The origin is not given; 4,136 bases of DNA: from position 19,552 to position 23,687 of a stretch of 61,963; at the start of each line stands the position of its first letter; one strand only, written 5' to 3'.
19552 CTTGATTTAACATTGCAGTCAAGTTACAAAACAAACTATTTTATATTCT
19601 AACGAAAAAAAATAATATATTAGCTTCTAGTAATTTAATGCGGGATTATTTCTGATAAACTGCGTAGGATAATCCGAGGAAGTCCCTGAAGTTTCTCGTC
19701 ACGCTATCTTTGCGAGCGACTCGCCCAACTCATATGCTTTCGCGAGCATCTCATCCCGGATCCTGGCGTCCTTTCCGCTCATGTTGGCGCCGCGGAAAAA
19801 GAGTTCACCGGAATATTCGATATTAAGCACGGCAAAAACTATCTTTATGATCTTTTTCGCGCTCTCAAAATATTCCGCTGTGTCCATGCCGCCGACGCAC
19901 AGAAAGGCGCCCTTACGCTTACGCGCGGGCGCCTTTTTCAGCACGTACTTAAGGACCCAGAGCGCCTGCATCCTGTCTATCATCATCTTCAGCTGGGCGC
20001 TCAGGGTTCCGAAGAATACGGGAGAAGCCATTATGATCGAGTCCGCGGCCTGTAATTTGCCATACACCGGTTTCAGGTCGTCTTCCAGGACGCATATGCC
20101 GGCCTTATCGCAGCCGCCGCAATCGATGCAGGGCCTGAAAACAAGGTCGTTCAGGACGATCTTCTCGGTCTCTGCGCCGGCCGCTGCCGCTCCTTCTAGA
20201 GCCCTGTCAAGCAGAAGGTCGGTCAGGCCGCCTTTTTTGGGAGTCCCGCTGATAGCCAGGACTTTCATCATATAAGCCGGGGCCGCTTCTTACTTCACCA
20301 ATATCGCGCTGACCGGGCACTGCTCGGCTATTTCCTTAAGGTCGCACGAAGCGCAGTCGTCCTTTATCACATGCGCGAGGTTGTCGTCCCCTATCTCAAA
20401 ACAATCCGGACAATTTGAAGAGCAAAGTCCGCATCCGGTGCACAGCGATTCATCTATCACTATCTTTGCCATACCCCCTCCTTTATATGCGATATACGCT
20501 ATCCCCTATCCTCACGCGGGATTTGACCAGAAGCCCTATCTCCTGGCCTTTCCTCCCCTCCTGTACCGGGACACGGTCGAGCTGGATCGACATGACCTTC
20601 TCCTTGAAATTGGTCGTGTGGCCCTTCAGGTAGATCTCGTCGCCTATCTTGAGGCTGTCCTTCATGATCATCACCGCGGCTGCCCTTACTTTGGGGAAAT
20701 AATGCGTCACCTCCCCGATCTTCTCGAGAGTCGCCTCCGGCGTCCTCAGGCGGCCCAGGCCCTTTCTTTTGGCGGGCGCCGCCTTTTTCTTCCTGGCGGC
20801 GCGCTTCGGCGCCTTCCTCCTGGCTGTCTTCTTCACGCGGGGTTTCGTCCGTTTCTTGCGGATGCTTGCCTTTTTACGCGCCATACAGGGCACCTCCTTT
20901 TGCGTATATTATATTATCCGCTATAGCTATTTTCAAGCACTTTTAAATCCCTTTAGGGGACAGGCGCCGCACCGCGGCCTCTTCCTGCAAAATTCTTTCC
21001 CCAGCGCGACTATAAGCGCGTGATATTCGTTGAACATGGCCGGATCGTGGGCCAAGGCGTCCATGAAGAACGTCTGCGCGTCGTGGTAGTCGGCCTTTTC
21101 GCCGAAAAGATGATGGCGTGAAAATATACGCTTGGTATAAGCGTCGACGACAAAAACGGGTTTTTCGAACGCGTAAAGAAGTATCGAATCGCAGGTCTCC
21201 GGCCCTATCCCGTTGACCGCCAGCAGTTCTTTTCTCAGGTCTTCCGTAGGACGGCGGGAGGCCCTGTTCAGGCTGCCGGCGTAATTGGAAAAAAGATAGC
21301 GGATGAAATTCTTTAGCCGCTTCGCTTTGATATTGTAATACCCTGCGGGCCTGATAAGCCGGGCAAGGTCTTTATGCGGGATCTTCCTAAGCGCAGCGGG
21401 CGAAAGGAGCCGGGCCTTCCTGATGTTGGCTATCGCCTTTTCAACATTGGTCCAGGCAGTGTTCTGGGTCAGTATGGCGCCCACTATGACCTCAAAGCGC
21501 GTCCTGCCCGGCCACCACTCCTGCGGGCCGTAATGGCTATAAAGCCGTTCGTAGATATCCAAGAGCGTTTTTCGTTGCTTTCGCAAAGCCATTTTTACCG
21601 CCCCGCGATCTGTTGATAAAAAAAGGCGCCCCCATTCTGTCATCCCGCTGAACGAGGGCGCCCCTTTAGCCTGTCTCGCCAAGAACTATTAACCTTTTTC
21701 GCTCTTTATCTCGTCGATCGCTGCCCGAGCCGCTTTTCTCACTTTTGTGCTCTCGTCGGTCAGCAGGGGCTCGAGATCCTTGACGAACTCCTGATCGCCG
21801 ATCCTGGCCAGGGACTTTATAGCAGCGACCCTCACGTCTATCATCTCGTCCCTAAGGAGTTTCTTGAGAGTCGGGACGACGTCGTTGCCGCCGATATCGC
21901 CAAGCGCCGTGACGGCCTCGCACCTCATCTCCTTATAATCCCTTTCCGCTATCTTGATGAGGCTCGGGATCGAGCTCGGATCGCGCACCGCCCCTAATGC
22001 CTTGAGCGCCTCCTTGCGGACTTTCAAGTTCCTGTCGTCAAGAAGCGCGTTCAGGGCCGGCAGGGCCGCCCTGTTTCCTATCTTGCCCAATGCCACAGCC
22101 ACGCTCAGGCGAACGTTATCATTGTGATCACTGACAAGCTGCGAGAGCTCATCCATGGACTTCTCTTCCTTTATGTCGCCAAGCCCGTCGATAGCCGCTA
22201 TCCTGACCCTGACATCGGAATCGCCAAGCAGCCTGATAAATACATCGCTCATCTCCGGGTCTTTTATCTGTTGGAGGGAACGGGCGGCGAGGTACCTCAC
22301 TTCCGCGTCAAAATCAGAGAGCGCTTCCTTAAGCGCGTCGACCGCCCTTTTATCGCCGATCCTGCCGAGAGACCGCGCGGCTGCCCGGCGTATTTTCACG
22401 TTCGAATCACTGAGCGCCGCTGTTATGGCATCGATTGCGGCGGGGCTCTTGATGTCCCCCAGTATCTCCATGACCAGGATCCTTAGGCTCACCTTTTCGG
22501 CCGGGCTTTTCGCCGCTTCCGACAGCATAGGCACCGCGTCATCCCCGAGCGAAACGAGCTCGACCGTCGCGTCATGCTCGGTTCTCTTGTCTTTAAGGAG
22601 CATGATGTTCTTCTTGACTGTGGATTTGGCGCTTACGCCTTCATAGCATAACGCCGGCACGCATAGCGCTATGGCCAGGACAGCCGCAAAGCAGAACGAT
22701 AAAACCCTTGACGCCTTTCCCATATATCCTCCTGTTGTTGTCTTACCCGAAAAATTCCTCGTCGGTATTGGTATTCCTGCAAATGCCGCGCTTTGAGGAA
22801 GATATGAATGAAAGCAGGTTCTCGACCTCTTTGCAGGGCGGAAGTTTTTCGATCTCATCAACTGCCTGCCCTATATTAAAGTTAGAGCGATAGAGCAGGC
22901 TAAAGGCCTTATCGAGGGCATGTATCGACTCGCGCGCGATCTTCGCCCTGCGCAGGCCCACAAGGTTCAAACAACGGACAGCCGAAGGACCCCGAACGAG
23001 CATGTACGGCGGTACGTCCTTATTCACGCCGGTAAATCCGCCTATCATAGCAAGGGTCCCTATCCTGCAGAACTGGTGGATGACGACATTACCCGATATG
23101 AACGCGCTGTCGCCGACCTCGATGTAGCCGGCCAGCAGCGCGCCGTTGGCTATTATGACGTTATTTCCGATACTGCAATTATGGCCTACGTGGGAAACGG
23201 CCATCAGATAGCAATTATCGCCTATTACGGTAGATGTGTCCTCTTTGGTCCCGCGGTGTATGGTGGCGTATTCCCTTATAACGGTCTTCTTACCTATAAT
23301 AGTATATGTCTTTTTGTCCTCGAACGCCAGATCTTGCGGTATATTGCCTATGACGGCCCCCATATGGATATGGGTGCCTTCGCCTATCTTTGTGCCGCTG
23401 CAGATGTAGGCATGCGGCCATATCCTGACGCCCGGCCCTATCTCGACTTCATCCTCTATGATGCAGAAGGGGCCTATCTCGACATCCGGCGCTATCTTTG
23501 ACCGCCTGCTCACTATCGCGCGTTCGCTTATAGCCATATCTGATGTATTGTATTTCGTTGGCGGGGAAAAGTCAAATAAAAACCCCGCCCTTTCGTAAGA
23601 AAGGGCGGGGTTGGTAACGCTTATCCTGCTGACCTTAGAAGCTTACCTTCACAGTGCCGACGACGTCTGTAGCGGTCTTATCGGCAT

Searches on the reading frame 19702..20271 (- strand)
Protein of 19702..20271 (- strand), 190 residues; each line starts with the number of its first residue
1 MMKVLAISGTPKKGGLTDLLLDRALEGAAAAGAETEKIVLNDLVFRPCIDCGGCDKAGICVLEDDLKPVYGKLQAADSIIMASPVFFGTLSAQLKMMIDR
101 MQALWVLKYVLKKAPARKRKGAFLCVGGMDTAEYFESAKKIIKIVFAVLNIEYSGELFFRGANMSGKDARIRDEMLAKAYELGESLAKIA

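Call 36: search_protein_families(library=pfam, proteins=[window:19702-20271:-], max_evalue=0.0001)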
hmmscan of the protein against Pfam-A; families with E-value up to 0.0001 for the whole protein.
window:19702-20271:- (190 aa): 2 families
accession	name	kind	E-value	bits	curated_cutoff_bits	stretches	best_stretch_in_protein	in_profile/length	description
PF03358.20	FMN_red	-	7.4e-25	87.7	24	1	2-129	1-117/152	NADPH-dependent FMN reductase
PF02525.22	Flavodoxin_2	-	1.2e-09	38.6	27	1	2-180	1-195/198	Flavodoxin-like fold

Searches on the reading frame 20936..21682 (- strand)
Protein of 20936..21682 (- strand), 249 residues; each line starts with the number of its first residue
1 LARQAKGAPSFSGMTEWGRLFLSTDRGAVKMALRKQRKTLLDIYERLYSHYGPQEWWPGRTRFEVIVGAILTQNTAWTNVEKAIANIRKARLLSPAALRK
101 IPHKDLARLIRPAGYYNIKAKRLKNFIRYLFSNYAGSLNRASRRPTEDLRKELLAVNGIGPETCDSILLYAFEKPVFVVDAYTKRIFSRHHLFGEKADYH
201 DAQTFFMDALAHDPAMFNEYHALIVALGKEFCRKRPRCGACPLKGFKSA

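Call 36: search_protein_families(library=pfam, proteins=[window:20936-21682:-], max_evalue=0.0001)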
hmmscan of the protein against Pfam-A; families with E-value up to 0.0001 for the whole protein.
window:20936-21682:- (249 aa): 1 family
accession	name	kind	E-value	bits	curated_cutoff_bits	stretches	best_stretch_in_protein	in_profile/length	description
PF00730.31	HhH-GPD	-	5.2e-17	62.6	26.2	1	67-207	1-103/108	HhH-GPD superfamily base excision DNA repair protein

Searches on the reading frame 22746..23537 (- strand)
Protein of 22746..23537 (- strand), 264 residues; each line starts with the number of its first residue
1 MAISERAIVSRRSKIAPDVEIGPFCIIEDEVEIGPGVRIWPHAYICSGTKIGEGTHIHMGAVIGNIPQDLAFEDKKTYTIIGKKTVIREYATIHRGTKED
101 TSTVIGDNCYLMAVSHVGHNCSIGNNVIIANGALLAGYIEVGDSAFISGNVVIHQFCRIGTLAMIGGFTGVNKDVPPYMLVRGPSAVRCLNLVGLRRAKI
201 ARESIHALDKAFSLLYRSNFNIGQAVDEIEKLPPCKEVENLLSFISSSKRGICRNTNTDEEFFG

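Call 36: search_protein_families(library=pfam, proteins=[window:22746-23537:-], max_evalue=0.0001)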
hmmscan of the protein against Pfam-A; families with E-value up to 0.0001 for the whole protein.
window:22746-23537:- (264 aa): 3 families
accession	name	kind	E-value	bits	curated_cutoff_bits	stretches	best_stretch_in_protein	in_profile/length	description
PF00132.30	Hexapep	-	6.7e-31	105.1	27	3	103-137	2-36/36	Bacterial transferase hexapeptide (six repeats)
PF13720.11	Acetyltransf_11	-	1.3e-25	90.1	24.5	1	174-253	1-82/82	Udp N-acetylglucosamine O-acyltransferase; Domain 2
PF25084.1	LbH_EIF2B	-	8.9e-13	48.6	54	1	84-163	9-91/105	EIF2B subunit epsilon LbH domain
